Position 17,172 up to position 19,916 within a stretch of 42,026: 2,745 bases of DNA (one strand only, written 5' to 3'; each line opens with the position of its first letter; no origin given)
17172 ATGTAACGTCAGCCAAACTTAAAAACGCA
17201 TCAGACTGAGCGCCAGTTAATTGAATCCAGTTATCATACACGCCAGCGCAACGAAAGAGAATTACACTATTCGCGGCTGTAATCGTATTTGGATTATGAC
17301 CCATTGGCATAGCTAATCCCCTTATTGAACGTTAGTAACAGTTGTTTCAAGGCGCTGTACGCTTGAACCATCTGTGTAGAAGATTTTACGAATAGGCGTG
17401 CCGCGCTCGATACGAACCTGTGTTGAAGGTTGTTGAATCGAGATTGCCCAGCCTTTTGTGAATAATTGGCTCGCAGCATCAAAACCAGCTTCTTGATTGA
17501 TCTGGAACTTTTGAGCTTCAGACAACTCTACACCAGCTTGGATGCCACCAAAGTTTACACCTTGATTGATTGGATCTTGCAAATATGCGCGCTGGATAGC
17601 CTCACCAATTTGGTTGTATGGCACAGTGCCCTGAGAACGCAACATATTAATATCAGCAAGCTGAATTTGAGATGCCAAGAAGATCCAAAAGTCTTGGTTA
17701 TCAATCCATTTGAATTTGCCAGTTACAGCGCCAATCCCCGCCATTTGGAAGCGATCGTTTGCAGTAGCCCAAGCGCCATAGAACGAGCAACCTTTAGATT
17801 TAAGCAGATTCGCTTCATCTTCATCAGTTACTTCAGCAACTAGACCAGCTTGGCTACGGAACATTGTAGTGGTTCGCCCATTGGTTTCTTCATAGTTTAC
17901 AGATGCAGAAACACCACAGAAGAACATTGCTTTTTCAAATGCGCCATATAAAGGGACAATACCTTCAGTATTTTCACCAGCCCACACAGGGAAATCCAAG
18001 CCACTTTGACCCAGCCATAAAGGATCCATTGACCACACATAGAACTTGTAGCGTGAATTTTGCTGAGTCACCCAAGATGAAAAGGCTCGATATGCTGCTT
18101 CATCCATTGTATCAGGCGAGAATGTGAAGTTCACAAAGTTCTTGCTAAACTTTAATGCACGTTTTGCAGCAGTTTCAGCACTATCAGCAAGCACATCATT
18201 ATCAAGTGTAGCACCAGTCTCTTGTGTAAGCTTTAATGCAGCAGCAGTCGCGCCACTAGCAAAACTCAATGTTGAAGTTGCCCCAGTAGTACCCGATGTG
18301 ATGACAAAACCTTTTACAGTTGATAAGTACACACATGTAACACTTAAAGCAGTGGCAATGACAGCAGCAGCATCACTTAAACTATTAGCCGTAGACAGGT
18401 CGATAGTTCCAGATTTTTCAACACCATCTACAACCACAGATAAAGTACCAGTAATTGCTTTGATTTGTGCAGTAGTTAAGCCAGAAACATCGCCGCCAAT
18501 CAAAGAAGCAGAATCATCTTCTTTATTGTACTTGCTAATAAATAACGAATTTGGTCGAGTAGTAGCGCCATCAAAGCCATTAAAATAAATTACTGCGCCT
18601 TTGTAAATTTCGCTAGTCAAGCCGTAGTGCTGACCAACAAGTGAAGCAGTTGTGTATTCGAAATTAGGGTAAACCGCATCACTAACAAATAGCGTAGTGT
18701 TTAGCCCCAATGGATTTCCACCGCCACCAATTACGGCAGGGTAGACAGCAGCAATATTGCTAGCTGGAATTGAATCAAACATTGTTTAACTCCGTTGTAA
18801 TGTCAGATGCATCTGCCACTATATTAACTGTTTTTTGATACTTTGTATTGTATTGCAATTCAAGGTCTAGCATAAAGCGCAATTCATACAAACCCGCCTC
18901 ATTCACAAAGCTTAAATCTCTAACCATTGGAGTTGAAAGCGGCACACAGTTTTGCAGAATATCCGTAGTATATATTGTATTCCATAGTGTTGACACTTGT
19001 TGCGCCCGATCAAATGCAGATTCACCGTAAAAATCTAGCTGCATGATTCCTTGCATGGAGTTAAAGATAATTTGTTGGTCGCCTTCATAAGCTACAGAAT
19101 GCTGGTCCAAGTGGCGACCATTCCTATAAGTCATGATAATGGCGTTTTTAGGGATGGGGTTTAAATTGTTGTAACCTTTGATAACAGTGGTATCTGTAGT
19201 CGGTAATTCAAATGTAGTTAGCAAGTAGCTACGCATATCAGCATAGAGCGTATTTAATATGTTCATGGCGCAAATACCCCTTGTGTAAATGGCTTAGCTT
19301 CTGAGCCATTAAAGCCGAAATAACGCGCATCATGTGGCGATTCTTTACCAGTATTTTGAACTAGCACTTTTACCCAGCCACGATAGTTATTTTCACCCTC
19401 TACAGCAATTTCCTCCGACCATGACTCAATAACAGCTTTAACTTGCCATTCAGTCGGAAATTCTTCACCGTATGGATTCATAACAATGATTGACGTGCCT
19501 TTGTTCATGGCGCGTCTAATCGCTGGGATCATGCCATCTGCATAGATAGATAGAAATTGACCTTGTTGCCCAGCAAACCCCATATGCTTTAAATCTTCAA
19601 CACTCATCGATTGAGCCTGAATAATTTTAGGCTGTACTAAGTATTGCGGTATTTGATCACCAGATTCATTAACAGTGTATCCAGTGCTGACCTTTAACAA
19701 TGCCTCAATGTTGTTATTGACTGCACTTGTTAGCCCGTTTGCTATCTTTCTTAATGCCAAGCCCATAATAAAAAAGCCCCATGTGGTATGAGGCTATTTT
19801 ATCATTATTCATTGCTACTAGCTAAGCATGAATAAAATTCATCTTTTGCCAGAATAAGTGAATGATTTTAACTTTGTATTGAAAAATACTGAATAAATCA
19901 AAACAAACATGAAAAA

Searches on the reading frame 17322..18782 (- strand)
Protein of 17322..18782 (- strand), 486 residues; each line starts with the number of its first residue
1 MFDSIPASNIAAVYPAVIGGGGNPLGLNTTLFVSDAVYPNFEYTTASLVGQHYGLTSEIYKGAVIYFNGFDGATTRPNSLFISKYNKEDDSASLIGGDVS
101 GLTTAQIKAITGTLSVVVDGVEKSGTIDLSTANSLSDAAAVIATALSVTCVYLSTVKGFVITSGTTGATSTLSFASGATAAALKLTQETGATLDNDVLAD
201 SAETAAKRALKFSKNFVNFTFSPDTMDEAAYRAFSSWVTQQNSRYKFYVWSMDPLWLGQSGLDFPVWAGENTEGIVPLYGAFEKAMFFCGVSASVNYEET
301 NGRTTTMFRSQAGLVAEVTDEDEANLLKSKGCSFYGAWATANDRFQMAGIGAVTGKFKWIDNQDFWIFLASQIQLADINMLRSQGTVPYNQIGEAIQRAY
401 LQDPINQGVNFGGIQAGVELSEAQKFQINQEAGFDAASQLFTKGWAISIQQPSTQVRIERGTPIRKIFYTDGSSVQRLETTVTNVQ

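Call 88: search_protein_families(library=phrogs, proteins=[window:17322-18782:-], max_evalue=0.001)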
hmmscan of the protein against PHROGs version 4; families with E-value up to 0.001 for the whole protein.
window:17322-18782:- (486 aa): 2 families
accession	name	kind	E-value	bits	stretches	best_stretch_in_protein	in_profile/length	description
phrog_205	-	tail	5.4e-76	257.2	1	1-485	9-433/455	tail sheath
phrog_9590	-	unknown function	1.4e-05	25.4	1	286-426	192-330/377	-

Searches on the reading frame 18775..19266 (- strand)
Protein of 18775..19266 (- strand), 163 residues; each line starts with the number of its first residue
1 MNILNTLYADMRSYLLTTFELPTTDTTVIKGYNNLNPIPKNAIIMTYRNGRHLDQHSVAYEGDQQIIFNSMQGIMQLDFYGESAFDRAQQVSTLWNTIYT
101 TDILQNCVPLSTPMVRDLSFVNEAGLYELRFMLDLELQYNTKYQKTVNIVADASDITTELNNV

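Call 88: search_protein_families(library=phrogs, proteins=[window:18775-19266:-], max_evalue=0.001)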
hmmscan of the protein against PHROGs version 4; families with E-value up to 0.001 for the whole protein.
window:18775-19266:- (163 aa): 3 families
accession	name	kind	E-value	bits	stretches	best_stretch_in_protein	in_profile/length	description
phrog_1876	-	unknown function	5e-46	157.5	1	3-162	8-170/172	-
phrog_6920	-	unknown function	1.9e-09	38.3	1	11-159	14-160/170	-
phrog_7975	-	connector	4.2e-08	33.9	1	45-151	47-157/182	tail terminator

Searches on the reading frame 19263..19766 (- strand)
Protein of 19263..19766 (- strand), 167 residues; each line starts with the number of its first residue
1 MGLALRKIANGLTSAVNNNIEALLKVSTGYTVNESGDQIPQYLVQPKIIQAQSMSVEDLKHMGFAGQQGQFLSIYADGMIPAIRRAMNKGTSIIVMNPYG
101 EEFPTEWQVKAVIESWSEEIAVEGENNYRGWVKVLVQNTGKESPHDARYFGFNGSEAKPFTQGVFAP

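Call 88: search_protein_families(library=phrogs, proteins=[window:19263-19766:-], max_evalue=0.001)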
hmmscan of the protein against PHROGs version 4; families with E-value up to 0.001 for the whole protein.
window:19263-19766:- (167 aa): 1 family
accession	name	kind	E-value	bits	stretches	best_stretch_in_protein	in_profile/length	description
phrog_1912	-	head and packaging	1.6e-38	132.9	1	4-141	2-121/122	head protein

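Call 89: search_protein_families(library=pfam, proteins=[window:19263-19766:-], max_evalue=0.01)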
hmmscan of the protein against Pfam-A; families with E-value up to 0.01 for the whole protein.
window:19263-19766:- (167 aa): 0 families
